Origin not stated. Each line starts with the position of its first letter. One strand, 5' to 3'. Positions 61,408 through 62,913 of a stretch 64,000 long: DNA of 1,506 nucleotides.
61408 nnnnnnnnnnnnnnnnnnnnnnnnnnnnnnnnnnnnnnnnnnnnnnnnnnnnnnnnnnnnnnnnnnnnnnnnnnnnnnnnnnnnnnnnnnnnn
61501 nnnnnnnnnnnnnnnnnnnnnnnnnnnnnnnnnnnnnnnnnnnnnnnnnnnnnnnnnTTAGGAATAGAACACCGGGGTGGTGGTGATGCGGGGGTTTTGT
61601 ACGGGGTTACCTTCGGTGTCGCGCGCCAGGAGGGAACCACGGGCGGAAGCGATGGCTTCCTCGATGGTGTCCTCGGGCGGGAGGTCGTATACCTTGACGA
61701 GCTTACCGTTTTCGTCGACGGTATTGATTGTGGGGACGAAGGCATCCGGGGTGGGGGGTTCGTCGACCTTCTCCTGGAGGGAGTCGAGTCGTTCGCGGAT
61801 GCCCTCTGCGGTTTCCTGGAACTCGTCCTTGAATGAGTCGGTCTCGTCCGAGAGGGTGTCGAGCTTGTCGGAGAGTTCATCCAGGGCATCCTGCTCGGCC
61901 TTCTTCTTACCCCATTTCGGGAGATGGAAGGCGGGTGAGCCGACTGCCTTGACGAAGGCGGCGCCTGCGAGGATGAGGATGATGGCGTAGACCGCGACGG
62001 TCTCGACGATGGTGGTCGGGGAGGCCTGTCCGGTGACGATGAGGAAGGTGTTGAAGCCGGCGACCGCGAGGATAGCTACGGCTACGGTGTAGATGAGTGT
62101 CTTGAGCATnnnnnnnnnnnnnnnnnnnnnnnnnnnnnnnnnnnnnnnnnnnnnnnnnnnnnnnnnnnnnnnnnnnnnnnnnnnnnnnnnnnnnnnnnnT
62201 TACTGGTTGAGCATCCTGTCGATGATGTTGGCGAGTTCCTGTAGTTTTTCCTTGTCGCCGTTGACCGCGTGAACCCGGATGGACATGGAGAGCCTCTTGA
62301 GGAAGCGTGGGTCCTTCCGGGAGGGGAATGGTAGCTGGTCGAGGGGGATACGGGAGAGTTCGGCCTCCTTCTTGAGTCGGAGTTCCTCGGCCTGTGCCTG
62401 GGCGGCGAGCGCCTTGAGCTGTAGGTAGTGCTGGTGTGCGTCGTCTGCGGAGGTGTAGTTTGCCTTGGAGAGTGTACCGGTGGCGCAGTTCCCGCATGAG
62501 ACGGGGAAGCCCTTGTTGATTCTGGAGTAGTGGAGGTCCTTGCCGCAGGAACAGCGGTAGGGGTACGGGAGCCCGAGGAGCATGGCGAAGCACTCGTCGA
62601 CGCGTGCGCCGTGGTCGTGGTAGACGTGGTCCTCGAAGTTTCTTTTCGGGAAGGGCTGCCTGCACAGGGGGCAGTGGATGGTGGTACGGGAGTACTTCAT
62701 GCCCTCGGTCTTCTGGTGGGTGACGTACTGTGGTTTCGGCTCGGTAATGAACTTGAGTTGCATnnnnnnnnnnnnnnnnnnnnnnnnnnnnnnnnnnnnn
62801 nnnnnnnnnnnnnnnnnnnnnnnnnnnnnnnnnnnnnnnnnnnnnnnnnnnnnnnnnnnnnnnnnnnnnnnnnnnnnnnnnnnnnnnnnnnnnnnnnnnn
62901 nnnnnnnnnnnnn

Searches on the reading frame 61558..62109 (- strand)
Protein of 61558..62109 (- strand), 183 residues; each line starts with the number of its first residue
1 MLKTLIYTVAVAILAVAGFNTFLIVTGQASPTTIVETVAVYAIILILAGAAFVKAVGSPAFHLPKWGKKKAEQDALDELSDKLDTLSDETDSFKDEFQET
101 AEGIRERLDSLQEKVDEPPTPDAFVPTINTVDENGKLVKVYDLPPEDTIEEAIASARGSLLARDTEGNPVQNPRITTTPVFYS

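Call 9: search_protein_families(library=pfam, proteins=[window:61558-62109:-], max_evalue=0.01)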
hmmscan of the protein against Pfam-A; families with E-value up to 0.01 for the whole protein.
window:61558-62109:- (183 aa): 0 families

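Call 10: search_dna_similar(query=window:61558-62109:-, collection=phages, mode=protein, max_rows=20)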
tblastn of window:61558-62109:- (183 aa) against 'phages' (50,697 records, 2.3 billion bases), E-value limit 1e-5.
No match.

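Call 16: find_encoding_contigs(protein=window:61558-62109:-, flank=10000, max_places=10)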
Protein window:61558-62109:- (183 aa): 10 contigs read that carry it; 6 places shown.
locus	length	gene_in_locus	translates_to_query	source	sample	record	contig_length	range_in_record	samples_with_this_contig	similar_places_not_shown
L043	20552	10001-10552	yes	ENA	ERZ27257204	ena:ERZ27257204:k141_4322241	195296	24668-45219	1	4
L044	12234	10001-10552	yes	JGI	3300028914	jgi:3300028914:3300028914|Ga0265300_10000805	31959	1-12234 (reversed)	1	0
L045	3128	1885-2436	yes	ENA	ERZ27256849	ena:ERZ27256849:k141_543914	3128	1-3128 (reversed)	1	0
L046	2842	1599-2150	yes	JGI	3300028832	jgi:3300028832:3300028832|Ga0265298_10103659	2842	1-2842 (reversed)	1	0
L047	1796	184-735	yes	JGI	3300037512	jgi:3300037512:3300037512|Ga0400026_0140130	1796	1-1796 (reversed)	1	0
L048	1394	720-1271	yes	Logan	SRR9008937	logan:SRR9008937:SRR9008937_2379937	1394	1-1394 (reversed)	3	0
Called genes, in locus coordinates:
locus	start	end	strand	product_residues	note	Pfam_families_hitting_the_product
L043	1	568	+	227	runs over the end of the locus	PF04026:SpoVG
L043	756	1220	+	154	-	-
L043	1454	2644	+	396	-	-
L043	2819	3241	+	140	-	-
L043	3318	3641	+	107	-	-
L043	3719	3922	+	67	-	-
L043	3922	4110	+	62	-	-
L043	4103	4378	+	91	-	-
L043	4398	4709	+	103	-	-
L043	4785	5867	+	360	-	-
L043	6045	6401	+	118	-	-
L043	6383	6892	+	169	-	-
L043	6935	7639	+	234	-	-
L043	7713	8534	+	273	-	PF00805:Pentapeptide, PF13576:Pentapeptide_3 (faint), PF26602:HVO_2718_N (faint), PF00805:Pentapeptide, PF13599:Pentapeptide_4 (weak), PF00805:Pentapeptide, PF19062:DUF5758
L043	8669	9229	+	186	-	-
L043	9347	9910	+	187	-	-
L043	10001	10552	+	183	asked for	-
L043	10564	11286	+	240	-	-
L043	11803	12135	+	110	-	-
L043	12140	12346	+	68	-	-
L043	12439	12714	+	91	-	-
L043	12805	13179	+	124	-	-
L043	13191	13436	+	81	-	-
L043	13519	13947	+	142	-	-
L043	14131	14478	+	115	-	-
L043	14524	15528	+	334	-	PF13651:EcoRI_methylase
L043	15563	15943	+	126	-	-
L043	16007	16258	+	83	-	-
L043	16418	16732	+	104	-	-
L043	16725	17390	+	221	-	-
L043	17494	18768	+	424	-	PF17854:FtsK_alpha, PF01580:FtsK_SpoIIIE, PF01935:DUF87 (weak)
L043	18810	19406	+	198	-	PF04002:RadC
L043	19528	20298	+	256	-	-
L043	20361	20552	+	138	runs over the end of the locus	-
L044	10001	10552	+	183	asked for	-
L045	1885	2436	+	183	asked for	-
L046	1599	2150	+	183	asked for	-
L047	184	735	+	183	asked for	-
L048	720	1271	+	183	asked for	-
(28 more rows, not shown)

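Call 28: find_homologous_proteins(query=window:61558-62109:-)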
Query window:61558-62109:- (183 aa): 16 proteins with E <= 0.001 among 579 candidates.
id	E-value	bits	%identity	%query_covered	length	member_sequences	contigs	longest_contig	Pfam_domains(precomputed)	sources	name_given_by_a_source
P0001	6.3e-112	389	100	100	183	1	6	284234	-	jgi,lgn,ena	jgi:hypothetical protein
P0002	6.8e-88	311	79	99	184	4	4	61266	-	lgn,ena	-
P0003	5.7e-85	301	76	100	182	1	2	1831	-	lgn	-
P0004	8.2e-84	298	76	100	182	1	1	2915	-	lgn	-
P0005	1.0e-82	294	74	99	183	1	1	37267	-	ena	-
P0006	1.6e-81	290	73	99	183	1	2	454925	-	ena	-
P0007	8.1e-79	281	72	99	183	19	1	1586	-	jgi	jgi:hypothetical protein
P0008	1.1e-75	271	71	100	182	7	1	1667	-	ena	-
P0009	1.2e-75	271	73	99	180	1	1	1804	-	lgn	-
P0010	1.4e-56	209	61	99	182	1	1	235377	-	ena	-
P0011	9.5e-55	203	56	100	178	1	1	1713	-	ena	-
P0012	4.1e-38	149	45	99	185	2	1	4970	-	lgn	-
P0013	1.2e-36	144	47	99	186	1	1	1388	-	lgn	-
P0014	4.4e-36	142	46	99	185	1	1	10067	-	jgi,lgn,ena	-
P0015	4.1e-34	136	44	99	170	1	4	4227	-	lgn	-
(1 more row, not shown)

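Call 29: find_encoding_contigs(protein=P0002, flank=6000, max_places=3)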
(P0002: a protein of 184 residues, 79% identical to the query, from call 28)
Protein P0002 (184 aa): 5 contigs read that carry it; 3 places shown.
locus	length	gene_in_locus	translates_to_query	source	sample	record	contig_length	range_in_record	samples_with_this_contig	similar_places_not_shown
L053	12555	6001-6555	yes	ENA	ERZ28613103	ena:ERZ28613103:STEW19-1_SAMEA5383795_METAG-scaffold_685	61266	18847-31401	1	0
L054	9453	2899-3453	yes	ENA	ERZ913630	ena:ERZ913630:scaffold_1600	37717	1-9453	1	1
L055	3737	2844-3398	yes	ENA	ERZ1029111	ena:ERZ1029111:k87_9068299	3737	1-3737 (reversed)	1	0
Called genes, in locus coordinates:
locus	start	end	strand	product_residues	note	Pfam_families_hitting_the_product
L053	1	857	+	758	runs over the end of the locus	-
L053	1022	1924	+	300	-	PF13599:Pentapeptide_4, PF00805:Pentapeptide, PF13576:Pentapeptide_3 (faint), PF00805:Pentapeptide, PF13599:Pentapeptide_4 (weak), PF00805:Pentapeptide, PF19062:DUF5758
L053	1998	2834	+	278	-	-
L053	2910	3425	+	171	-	-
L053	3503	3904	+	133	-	-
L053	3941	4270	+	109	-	-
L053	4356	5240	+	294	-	-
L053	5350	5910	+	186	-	-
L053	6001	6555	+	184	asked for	-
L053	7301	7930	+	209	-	-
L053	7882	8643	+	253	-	-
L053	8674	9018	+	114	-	-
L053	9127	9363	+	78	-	-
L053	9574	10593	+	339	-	PF26707:DUF8237 (faint), PF09603:Fib_succ_major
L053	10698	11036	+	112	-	-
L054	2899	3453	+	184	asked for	-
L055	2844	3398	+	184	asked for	-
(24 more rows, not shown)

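Call 30: find_encoding_contigs(protein=P0006, flank=6000, max_places=3)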
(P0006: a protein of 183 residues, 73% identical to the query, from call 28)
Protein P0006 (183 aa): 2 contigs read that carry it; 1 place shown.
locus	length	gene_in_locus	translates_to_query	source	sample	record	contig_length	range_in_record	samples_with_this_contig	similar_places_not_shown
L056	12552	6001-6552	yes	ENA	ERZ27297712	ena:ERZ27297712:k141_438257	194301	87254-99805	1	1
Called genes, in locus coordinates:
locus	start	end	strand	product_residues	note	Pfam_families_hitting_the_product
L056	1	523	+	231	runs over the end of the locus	-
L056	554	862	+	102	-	-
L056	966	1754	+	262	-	-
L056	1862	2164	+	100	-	-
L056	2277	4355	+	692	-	-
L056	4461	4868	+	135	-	-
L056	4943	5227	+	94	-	-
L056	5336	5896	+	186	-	-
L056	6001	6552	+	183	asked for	-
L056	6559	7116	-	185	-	-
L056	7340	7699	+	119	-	-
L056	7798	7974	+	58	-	-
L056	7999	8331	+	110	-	-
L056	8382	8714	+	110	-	-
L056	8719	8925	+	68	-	-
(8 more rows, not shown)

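Call 31: find_encoding_contigs(protein=P0010, flank=6000, max_places=3)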
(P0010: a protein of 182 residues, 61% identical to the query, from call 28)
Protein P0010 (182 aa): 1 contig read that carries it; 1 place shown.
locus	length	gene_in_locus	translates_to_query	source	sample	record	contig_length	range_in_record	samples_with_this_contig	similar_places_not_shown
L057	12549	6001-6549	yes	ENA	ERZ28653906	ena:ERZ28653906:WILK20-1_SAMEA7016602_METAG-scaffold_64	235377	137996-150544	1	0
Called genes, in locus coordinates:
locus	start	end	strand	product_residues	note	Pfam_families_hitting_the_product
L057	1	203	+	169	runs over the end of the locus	-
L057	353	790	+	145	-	-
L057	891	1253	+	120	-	PF12773:DZR (weak), PF13248:Zn_ribbon_3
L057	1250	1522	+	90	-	-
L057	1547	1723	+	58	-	-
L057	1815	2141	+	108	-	-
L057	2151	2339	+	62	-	-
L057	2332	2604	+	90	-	-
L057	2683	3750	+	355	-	-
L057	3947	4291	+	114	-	-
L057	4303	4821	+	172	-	PF00684:DnaJ_CXXCXGXG (weak)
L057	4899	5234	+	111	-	-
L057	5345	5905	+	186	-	-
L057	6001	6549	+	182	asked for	-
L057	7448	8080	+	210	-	-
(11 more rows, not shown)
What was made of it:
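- On pac/cos packaging site: Contig start points in relatives are unrelated to the region (calls 16, 30, 31).
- The long contigs of three relatives start at unrelated positions: the region lies at about 35, 94 and 145 kb (calls 16, 30, 31).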

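Call 36: find_encoding_contigs(protein=P0014, flank=6000, max_places=2)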
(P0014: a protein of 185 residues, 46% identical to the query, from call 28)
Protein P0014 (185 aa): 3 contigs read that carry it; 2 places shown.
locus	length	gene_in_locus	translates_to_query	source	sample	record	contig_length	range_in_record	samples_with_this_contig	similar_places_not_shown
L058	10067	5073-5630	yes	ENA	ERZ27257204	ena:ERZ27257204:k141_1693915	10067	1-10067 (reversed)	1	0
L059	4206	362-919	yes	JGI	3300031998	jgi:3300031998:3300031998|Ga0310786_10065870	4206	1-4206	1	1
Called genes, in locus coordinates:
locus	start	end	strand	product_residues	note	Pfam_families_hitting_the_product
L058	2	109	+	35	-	?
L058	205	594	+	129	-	-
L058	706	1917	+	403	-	PF07282:Cas12f1-like_TNB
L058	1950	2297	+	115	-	-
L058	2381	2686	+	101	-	-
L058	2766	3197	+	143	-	-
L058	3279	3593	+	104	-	-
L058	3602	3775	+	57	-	-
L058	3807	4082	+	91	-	-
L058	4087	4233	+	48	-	-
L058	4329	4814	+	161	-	-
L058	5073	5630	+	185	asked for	-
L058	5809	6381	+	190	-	-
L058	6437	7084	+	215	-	-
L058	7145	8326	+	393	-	PF17854:FtsK_alpha (weak), PF01580:FtsK_SpoIIIE, PF01935:DUF87 (weak)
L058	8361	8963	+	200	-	PF04002:RadC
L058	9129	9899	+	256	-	PF04545:Sigma70_r4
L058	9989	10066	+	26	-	?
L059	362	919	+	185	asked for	-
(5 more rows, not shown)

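Call 37: find_encoding_contigs(protein=P0012, flank=6000, max_places=2)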
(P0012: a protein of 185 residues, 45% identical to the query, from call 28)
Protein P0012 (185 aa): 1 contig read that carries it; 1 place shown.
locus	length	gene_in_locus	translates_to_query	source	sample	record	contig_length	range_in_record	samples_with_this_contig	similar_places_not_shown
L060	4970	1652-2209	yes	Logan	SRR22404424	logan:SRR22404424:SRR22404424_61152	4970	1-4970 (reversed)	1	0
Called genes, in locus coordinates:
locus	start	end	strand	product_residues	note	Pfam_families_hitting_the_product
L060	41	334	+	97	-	-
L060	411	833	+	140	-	PF04026:SpoVG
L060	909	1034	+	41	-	-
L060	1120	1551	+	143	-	-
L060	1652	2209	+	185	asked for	-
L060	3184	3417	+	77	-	-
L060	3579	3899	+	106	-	PF04026:SpoVG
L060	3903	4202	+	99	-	-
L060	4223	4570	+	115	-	-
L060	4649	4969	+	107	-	?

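Call 38: find_encoding_contigs(protein=P0005, flank=6000, max_places=2)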
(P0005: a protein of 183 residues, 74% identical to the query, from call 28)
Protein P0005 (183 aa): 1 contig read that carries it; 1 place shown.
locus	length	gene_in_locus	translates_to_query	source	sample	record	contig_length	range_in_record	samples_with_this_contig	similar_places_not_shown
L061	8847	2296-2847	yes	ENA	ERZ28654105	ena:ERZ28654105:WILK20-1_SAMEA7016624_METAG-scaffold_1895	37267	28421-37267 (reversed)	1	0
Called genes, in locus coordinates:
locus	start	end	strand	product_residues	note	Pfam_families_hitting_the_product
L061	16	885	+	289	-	-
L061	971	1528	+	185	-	-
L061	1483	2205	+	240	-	-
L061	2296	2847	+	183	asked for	-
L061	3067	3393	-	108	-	-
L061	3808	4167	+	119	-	-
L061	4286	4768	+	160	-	-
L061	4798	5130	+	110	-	-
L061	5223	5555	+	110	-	-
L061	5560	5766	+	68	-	-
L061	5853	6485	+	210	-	-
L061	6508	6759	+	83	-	-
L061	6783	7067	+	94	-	-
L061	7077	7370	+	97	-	-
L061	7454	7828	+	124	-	-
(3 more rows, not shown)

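Call 41: search_protein_families(library=phrogs, proteins=[L043:11803-12135:+, L043:12140-12346:+, L043:12439-12714:+, L043:12805-13179:+, L043:13191-13436:+, L043:13519-13947:+, L043:14131-14478:+, L043:15563-15943:+, L043:16418-16732:+, L043:16725-17390:+], max_evalue=0.01)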
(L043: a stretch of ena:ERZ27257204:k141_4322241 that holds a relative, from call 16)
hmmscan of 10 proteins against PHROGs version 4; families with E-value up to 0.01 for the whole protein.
L043:11803-12135:+ (110 aa): 0 families

L043:12140-12346:+ (68 aa): 0 families

L043:12439-12714:+ (91 aa): 0 families

L043:12805-13179:+ (124 aa): 0 families

L043:13191-13436:+ (81 aa): 0 families

L043:13519-13947:+ (142 aa): 0 families

L043:14131-14478:+ (115 aa): 1 family
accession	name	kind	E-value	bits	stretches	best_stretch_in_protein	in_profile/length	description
phrog_34775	-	unknown function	0.00033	21.9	1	62-114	6-56/59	-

L043:15563-15943:+ (126 aa): 0 families

L043:16418-16732:+ (104 aa): 0 families

L043:16725-17390:+ (221 aa): 0 families

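Call 42: search_protein_families(library=phrogs, proteins=[L043:10001-10552:+, L043:9347-9910:+, L043:8669-9229:+, L043:7713-8534:+, L043:6935-7639:+, L043:6383-6892:+, L043:6045-6401:+, L043:4785-5867:+, L043:1454-2644:+, L043:19528-20298:+], max_evalue=0.01)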
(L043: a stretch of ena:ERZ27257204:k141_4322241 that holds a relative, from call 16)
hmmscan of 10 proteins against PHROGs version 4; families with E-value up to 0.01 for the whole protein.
L043:10001-10552:+ (183 aa): 1 family
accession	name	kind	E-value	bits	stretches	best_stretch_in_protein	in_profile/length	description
phrog_1009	-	unknown function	0.0065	17.5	1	34-116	8-86/103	-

L043:9347-9910:+ (187 aa): 0 families

L043:8669-9229:+ (186 aa): 2 families
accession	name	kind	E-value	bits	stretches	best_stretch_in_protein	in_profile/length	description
phrog_3156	-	unknown function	2.8e-17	64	2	98-152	149-200/244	-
phrog_35050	-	unknown function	1.5e-09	39.2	1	1-178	1-168/182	-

L043:7713-8534:+ (273 aa): 11 families
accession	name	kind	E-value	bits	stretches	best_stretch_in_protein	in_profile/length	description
phrog_7713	-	unknown function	1.8e-40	137.8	3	3-81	6-79/103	-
phrog_923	-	unknown function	2.4e-33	116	2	2-117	768-887/990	-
phrog_31265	-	unknown function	4.1e-27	96.7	2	21-109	61-149/264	-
phrog_15350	-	unknown function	5.1e-21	76.1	1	26-153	82-208/494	-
phrog_9562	-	unknown function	1.6e-18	68.2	1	166-273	36-181/183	-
phrog_30240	-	unknown function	4.8e-13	49.7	1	33-156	112-240/438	-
phrog_31567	-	unknown function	8.6e-12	46.3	2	36-65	45-74/151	-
phrog_12514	-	unknown function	3.9e-11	43.9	1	86-151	166-236/287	-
phrog_7653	-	unknown function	1.7e-06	27.7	1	37-156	204-320/782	-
phrog_37032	-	unknown function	7.3e-05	23.6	0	118-136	7-25/110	-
phrog_28766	-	tail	0.00054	19.4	0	40-97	150-207/472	tail fiber protein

L043:6935-7639:+ (234 aa): 0 families

L043:6383-6892:+ (169 aa): 0 families

L043:6045-6401:+ (118 aa): 1 family
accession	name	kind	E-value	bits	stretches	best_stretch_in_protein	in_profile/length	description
phrog_19379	-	unknown function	0.0035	18.3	0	16-33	11-28/59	-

L043:4785-5867:+ (360 aa): 1 family
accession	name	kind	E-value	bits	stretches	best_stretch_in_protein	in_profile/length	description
phrog_3556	-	unknown function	0.0029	17.7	1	315-360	151-197/276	-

L043:1454-2644:+ (396 aa): 0 families

L043:19528-20298:+ (256 aa): 3 families
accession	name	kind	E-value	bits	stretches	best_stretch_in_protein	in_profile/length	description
phrog_351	-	transcription regulation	6.2e-16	59.1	1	20-243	481-726/928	RNA polymerase sigma factor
phrog_1740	-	transcription regulation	0.00057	19.5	1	29-247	43-220/567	RNA polymerase sigma factor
phrog_248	-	transcription regulation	0.0026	18.9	1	165-246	71-140/161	transcriptional activator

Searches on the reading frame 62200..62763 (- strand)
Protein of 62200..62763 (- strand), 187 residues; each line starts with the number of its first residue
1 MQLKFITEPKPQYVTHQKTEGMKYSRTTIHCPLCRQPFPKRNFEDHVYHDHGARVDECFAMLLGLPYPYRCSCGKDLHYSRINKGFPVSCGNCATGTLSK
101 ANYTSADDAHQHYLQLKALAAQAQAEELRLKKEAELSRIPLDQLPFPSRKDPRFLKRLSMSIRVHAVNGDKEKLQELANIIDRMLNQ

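Call 9: search_protein_families(library=pfam, proteins=[window:62200-62763:-], max_evalue=0.01)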
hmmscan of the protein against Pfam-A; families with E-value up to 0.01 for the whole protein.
window:62200-62763:- (187 aa): 1 family
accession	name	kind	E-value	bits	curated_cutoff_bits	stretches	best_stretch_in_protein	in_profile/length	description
PF18048.7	TRAF6_Z2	-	0.0029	18.1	27.4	1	28-50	3-25/27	TNF receptor-associated factor 6 zinc finger 2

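Call 67: search_solved_structures(query=window:62200-62763:-, max_evalue=1)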
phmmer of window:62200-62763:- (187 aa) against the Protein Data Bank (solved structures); distinct sequences matched with E-value up to 1: 9.
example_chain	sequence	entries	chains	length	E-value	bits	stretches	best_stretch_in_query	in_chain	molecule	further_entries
4dv8_A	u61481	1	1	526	0.068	16.2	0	132-174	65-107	Lethal factor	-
4pkq_A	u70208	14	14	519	0.076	16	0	132-174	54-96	Lethal factor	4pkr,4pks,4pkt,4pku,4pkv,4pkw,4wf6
1yqy_A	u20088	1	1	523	0.076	16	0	132-174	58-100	Lethal factor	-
1j7n_A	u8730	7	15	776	0.15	15.1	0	132-173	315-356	Lethal Factor precursor | Lethal Factor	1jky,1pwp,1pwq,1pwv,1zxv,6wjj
6psn_L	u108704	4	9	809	0.16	15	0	132-174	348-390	Lethal factor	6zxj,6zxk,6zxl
1pwu_A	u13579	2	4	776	0.16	14.9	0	132-173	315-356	Lethal factor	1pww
3zfs_B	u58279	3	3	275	0.62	13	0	69-100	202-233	F420-REDUCING HYDROGENASE, SUBUNIT GAMMA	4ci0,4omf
8vx7_A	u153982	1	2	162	0.7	12.9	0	126-185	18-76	CID7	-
3jcs_G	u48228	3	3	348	1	12.4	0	25-73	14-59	ribosomal protein L8e | eL8 | 60S ribosomal protein L7a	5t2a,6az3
